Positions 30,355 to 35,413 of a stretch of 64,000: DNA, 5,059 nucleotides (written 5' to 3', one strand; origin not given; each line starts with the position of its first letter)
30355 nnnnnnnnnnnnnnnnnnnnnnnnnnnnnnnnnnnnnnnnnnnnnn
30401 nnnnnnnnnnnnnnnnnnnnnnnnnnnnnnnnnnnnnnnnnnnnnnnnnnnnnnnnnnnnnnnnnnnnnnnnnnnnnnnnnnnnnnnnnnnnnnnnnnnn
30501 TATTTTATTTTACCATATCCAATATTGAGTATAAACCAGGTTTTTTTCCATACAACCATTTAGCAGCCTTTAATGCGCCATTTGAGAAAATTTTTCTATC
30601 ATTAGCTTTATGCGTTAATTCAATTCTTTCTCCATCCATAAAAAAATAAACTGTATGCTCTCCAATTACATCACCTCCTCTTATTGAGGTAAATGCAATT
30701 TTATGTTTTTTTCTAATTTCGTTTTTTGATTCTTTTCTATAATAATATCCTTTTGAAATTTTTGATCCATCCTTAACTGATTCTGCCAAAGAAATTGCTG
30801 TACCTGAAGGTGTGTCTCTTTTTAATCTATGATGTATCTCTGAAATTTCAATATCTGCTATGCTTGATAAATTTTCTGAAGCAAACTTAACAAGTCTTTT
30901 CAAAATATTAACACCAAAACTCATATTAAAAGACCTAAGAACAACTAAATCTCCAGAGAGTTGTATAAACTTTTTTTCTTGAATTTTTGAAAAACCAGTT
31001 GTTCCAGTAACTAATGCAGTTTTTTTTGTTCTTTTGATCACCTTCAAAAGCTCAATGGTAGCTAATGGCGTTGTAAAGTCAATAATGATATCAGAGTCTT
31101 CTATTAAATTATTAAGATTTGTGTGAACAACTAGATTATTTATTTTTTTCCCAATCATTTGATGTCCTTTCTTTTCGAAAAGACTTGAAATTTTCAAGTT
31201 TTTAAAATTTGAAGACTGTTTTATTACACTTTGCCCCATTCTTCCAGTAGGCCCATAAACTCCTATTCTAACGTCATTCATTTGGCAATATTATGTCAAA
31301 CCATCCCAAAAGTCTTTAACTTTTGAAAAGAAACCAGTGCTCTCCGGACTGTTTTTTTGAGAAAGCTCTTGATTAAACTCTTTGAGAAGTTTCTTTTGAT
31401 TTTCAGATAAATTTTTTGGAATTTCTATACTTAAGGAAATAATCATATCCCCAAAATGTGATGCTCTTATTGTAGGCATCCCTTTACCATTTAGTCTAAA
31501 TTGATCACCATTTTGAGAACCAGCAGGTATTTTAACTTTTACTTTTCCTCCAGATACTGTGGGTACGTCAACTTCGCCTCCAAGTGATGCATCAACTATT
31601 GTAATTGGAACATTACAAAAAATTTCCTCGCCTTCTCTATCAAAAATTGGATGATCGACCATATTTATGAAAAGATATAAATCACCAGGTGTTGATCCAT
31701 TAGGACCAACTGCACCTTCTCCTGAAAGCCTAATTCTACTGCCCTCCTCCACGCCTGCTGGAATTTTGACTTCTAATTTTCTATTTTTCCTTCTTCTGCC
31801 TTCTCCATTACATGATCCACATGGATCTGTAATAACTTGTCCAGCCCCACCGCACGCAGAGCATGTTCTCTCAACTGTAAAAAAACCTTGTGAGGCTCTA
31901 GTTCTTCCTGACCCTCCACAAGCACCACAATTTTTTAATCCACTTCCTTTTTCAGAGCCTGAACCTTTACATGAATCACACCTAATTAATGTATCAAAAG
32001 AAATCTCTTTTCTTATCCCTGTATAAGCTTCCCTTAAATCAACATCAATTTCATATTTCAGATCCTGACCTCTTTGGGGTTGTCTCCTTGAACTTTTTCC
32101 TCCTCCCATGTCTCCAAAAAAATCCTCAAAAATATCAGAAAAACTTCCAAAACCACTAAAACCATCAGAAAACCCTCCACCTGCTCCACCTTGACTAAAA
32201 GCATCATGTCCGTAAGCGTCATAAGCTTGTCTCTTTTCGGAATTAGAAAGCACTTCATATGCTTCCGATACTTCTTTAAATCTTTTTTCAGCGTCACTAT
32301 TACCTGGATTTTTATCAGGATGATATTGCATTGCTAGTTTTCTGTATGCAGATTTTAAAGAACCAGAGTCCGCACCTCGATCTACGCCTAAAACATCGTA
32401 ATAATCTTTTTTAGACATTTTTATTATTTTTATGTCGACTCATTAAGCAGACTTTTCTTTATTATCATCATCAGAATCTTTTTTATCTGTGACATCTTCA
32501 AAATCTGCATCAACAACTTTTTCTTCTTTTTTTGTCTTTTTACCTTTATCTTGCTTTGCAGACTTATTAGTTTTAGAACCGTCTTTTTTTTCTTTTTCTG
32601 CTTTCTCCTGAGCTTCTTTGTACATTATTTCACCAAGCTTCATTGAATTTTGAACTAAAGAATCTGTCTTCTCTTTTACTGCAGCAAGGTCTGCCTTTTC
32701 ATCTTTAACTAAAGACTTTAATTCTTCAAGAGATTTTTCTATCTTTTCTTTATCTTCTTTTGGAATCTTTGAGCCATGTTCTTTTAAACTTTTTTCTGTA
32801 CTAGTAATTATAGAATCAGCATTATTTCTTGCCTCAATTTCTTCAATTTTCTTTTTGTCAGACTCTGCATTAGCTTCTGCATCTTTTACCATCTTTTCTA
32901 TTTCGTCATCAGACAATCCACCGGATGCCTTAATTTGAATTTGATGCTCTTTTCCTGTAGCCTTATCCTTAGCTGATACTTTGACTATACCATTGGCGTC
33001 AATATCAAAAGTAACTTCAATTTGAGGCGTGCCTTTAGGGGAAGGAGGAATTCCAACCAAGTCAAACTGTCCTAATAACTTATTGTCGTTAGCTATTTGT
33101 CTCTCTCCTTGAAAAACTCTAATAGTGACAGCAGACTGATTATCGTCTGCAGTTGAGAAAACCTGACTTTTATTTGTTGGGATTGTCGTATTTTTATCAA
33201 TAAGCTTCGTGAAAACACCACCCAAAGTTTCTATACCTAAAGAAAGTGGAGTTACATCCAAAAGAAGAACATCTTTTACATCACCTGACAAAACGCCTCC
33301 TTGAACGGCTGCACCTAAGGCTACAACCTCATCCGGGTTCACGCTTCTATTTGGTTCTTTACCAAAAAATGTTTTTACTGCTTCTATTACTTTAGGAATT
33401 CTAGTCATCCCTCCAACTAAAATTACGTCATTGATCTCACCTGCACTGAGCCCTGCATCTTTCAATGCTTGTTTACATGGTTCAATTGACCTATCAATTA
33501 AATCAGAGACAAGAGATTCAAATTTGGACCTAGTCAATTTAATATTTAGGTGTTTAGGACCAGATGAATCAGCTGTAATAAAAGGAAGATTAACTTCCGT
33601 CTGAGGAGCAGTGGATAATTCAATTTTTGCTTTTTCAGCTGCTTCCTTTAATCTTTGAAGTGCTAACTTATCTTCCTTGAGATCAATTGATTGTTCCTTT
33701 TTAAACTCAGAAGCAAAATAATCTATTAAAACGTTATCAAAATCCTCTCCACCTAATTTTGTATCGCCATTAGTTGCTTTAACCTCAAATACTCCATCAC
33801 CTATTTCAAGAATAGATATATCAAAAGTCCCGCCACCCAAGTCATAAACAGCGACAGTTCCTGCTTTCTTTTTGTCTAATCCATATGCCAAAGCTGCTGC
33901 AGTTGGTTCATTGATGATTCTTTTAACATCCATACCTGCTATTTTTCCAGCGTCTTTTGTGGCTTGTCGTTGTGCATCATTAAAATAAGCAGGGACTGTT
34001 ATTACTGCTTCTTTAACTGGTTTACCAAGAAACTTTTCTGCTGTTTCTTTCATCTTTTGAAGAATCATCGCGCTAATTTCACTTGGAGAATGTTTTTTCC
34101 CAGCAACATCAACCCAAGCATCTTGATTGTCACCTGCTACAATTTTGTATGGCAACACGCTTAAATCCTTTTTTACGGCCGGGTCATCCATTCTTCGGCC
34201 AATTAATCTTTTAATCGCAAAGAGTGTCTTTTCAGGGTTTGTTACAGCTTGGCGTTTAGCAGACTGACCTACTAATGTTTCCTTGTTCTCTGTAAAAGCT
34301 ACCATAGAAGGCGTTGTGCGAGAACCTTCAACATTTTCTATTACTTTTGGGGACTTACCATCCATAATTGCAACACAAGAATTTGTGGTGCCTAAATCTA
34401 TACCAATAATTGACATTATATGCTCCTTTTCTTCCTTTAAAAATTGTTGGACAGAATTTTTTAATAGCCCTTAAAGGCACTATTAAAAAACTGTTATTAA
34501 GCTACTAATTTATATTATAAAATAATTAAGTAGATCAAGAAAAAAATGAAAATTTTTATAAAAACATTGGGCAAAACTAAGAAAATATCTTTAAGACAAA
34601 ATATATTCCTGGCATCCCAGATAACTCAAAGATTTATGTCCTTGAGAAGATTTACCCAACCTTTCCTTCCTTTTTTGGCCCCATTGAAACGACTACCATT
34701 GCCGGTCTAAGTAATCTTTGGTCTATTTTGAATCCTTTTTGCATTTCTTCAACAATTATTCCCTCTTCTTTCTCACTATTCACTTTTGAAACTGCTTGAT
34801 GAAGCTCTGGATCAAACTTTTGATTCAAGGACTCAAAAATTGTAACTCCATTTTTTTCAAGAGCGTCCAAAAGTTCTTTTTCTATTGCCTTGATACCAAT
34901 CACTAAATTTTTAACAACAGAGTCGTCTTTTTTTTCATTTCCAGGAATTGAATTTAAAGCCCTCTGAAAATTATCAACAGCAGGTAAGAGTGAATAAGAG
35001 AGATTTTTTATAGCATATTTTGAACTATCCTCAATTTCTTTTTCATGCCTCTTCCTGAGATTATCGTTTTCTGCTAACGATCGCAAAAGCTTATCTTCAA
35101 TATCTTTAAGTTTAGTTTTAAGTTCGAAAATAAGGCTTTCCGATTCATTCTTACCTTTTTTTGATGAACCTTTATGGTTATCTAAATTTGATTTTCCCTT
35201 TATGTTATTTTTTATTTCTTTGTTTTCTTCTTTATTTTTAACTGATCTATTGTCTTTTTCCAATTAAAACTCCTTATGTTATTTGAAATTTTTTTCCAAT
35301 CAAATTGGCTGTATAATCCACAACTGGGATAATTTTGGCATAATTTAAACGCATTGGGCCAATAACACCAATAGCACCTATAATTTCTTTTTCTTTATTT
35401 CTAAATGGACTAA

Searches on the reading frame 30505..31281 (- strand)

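Call 42: search_protein_families(library=pfam, proteins=[window:30505-31281:-], max_evalue=0.01)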
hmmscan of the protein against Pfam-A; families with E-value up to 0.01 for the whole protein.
window:30505-31281:- (258 aa): 2 families
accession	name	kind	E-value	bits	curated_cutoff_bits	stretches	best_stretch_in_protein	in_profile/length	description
PF05173.19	DapB_C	-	8.7e-41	139.2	27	1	123-256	1-120/121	Dihydrodipicolinate reductase, C-terminus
PF01113.26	DapB_N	-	3.8e-24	85.6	25.6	1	4-120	1-124/124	Dihydrodipicolinate reductase, N-terminus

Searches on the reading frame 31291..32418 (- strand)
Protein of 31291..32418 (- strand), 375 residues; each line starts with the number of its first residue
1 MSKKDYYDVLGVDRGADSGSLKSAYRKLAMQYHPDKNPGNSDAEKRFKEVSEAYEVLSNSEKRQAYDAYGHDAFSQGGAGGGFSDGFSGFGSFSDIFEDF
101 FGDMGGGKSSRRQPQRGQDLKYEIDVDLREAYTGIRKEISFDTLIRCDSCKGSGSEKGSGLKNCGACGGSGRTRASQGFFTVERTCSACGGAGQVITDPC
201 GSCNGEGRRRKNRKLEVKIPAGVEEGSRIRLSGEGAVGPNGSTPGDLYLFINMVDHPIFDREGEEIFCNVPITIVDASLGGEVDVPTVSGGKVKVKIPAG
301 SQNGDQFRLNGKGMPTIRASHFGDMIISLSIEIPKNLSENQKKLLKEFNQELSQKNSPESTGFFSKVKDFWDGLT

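Call 42: search_protein_families(library=pfam, proteins=[window:31291-32418:-], max_evalue=0.01)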
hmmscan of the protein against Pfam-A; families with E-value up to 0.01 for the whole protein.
window:31291-32418:- (375 aa): 3 families
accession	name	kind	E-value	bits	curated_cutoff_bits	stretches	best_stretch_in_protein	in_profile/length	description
PF01556.23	DnaJ_C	-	2.7e-48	164.3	26.6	1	120-334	1-152/152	DnaJ C terminal domain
PF00226.36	DnaJ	-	7.6e-28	96.8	27.8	1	5-67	1-63/63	DnaJ domain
PF00684.25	DnaJ_CXXCXGXG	-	8.5e-13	48.8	32.7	1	147-207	1-65/65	DnaJ central domain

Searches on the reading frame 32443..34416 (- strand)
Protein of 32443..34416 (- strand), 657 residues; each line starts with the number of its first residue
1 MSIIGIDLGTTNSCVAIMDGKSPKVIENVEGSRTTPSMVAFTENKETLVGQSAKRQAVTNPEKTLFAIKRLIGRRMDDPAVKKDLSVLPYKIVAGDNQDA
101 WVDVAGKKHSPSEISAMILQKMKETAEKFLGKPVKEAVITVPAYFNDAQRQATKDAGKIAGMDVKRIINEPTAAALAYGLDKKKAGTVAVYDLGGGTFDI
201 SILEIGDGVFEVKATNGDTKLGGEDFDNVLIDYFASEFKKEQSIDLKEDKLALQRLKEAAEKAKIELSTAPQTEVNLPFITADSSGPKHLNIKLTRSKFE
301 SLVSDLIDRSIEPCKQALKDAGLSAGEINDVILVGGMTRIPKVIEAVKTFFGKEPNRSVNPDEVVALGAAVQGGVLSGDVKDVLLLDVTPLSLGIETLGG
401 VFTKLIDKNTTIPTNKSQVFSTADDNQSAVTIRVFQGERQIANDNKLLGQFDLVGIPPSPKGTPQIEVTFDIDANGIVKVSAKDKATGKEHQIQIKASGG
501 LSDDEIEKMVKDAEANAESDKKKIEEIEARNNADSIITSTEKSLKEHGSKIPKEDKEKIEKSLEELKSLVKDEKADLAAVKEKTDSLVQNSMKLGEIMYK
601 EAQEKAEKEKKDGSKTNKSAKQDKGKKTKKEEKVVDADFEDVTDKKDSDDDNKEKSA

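Call 72: search_protein_families(library=pfam, proteins=[window:32443-34416:-], max_evalue=0.0001)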
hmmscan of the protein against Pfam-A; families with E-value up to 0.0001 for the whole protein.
window:32443-34416:- (657 aa): 2 families
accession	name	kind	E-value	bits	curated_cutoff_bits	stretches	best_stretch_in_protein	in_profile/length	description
PF00012.26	HSP70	-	5.8e-274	910.3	20.6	1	3-600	1-599/599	Hsp70 protein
PF06723.19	MreB_Mbl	-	9.1e-16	58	27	1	118-370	77-316/327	MreB/Mbl protein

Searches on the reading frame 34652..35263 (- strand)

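Call 69: search_protein_families(library=pfam, proteins=[window:34652-35263:-], max_evalue=0.001)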
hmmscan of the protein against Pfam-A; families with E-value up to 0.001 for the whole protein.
window:34652-35263:- (203 aa): 1 family
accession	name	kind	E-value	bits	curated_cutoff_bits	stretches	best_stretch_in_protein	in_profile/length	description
PF01025.24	GrpE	-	5.2e-46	156.8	25.8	1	32-193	7-164/165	GrpE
